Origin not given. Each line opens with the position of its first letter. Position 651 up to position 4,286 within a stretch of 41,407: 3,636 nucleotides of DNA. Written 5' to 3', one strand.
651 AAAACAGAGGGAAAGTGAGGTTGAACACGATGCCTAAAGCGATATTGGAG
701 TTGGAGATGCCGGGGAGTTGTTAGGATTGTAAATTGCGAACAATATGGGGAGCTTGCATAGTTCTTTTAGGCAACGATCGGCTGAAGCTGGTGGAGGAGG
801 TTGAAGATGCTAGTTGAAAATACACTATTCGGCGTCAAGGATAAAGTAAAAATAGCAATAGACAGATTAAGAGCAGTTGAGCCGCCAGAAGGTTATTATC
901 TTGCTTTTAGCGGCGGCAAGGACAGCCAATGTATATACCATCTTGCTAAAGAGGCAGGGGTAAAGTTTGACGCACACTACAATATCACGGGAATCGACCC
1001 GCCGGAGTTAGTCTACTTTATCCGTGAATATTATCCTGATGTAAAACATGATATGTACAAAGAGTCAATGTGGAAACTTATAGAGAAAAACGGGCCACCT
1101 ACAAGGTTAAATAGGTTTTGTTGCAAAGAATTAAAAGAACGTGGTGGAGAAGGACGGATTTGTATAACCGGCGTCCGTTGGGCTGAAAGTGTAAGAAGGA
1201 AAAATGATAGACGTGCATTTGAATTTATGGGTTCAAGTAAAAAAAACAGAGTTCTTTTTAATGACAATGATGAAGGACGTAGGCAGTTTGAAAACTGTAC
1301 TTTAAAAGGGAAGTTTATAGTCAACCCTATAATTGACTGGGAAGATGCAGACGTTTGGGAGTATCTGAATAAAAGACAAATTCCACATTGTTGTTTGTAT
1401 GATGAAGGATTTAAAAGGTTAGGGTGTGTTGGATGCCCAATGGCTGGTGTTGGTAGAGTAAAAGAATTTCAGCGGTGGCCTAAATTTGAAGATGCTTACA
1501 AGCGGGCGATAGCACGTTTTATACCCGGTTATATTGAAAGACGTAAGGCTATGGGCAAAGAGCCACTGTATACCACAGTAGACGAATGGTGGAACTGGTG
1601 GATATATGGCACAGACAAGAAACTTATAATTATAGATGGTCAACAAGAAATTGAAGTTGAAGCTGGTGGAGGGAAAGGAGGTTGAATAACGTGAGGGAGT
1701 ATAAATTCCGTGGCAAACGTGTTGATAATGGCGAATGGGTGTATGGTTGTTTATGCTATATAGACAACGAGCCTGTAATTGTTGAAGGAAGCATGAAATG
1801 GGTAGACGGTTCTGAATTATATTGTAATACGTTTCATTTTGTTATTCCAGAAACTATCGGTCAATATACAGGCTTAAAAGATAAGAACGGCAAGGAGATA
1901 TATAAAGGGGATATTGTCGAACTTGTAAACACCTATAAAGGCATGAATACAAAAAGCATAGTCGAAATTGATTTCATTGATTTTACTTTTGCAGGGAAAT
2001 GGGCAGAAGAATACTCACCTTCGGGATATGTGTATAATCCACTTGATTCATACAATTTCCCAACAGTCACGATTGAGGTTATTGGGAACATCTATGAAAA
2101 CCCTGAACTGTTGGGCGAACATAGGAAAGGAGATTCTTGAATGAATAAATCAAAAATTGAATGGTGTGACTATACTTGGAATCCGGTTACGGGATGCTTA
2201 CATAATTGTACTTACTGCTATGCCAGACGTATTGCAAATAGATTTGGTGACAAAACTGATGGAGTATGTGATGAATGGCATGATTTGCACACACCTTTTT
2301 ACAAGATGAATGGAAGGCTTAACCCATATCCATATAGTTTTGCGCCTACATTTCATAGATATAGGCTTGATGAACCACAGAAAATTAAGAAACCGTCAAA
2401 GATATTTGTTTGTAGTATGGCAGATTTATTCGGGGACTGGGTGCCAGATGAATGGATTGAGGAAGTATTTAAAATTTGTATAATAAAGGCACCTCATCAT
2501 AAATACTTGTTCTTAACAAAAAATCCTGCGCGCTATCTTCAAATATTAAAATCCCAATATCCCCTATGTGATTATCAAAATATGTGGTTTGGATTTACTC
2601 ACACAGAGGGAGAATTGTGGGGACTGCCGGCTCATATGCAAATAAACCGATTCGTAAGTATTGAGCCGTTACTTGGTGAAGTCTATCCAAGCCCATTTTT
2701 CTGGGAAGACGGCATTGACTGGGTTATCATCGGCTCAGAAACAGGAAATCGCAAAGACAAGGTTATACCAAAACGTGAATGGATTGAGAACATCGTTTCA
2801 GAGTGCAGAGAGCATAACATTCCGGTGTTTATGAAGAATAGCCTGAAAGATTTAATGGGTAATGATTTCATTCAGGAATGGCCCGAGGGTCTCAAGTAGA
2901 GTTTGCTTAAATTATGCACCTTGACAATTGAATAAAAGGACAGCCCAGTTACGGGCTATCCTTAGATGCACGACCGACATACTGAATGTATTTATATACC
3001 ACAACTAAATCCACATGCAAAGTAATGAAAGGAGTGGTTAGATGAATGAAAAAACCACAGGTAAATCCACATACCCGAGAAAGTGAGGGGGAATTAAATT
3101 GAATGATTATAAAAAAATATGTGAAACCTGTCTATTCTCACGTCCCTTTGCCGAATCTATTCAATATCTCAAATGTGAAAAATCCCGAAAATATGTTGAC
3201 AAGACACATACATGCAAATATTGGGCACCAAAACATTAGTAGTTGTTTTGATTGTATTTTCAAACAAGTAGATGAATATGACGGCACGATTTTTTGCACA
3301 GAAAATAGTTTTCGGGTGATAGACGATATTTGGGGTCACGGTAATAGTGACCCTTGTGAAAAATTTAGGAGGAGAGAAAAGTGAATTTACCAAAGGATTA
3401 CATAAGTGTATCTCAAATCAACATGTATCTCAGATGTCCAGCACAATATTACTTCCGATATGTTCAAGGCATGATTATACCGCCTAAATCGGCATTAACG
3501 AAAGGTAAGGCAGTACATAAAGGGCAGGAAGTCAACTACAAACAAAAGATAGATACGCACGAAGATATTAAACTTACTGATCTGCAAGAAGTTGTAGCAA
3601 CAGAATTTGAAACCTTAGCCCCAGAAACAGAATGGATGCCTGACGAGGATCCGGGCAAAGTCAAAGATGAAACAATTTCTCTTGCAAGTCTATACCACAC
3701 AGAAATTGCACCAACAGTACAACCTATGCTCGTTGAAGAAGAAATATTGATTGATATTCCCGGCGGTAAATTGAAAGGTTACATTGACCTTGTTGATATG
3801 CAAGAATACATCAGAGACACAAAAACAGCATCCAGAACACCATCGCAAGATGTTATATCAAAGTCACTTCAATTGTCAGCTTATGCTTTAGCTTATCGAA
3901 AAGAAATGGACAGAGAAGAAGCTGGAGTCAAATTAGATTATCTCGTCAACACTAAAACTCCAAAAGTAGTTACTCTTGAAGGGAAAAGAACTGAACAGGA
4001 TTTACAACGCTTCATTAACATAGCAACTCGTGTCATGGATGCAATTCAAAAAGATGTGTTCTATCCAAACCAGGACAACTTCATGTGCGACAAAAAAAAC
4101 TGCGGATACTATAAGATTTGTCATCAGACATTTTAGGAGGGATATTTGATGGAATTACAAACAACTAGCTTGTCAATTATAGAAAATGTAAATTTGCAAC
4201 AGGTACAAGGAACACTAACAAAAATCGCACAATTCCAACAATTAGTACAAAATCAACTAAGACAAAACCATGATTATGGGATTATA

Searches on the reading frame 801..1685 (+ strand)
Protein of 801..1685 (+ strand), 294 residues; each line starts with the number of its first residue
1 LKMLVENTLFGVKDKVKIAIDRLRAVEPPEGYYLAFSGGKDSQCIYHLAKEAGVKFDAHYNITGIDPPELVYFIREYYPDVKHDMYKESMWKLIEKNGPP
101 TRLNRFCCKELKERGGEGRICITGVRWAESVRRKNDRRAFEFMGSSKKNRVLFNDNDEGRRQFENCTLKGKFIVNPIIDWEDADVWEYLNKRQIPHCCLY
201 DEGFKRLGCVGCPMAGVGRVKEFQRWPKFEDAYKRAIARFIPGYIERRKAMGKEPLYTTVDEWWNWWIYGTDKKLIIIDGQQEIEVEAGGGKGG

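Call 75: search_protein_families(library=pfam, proteins=[window:801-1685:+], max_evalue=0.001)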
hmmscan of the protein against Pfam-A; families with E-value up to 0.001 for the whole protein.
window:801-1685:+ (294 aa): 1 family
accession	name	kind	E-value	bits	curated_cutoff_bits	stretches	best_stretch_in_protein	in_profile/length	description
PF01507.26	PAPS_reduct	-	5.2e-21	75.9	22.5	1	33-214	3-174/175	Phosphoadenosine phosphosulfate reductase domain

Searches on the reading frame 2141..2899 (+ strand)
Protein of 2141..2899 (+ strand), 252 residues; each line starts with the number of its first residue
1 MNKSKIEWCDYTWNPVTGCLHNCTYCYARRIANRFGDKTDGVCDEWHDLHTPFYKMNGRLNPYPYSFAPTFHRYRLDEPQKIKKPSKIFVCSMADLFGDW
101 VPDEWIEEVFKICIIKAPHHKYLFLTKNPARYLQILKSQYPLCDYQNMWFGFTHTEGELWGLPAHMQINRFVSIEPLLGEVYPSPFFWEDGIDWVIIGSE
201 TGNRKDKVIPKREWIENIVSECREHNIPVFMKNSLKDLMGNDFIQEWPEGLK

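Call 75: search_protein_families(library=pfam, proteins=[window:2141-2899:+], max_evalue=0.001)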
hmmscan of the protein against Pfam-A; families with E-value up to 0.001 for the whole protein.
window:2141-2899:+ (252 aa): 1 family
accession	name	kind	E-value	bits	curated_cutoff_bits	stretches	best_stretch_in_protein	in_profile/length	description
PF07505.17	DUF5131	-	2.7e-45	155.2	28.9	1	3-233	1-214/243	Protein of unknown function (DUF5131)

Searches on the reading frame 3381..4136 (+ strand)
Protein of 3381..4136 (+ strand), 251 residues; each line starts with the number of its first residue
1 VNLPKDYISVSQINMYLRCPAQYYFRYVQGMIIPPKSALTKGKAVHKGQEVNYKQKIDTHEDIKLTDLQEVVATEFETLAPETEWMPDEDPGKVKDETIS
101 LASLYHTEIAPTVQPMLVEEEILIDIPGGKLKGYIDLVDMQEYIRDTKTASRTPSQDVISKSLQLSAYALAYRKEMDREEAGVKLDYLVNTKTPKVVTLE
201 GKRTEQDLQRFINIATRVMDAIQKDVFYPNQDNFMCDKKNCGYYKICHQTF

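Call 75: search_protein_families(library=pfam, proteins=[window:3381-4136:+], max_evalue=0.001)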
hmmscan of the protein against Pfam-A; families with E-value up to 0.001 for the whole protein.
window:3381-4136:+ (251 aa): 2 families
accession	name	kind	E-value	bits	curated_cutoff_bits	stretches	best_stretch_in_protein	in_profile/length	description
PF12705.13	PDDEXK_1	-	9.9e-27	94.9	22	1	8-248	2-247/247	PD-(D/E)XK nuclease superfamily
PF01930.23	Cas_Cas4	-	7.4e-09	36.3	22.7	1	121-248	48-159/160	Domain of unknown function DUF83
